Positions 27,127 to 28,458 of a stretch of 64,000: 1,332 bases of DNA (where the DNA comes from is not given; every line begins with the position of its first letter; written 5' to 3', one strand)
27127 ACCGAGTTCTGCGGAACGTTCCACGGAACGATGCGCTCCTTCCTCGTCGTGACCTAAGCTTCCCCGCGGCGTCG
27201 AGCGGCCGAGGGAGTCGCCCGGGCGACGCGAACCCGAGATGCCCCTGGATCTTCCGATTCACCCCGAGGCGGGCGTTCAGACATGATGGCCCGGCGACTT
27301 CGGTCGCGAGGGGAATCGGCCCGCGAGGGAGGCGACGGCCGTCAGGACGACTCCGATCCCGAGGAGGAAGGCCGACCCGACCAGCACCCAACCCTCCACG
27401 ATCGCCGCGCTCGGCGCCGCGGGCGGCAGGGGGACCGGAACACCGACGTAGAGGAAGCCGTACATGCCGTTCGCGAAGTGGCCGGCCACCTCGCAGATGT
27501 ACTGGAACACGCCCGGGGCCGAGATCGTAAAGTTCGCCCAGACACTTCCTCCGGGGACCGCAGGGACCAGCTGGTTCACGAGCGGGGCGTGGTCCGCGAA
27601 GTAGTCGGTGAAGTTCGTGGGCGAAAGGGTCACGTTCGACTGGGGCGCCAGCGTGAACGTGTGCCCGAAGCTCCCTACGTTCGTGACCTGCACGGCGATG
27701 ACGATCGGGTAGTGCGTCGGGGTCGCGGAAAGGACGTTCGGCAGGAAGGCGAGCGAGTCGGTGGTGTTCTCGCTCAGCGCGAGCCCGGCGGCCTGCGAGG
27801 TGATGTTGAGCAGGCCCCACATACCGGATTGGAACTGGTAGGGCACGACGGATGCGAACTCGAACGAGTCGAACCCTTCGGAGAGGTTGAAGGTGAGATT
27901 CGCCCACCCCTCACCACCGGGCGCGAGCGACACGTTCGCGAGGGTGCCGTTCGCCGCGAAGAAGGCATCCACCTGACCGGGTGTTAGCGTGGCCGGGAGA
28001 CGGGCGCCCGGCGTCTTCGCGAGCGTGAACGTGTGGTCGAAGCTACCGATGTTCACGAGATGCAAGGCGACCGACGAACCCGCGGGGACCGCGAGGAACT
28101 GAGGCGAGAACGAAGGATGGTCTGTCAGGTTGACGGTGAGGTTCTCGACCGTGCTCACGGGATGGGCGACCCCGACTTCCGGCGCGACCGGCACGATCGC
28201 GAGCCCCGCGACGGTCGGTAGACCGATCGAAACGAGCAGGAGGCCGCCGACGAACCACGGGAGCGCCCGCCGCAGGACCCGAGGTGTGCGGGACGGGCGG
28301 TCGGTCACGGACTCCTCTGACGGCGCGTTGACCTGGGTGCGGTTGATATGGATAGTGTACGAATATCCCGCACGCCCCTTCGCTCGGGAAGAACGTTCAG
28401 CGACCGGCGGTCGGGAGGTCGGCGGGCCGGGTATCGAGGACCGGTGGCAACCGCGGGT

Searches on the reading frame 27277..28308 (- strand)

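Call 3: search_protein_families(library=pfam, proteins=[window:27277-28308:-], max_evalue=0.01)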
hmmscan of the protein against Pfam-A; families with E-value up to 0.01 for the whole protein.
window:27277-28308:- (343 aa): 3 families
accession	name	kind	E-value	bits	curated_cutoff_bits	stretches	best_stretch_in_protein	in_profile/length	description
PF06525.17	SoxE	-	0.00024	21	21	0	72-169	41-138/149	Sulfocyanin (SoxE) domain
PF07731.20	Cu-oxidase_2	-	0.0034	17.6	20.4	1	215-288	61-133/137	Multicopper oxidase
PF13473.12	Cupredoxin_1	-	0.0064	16.9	27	0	55-112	21-74/104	Cupredoxin-like domain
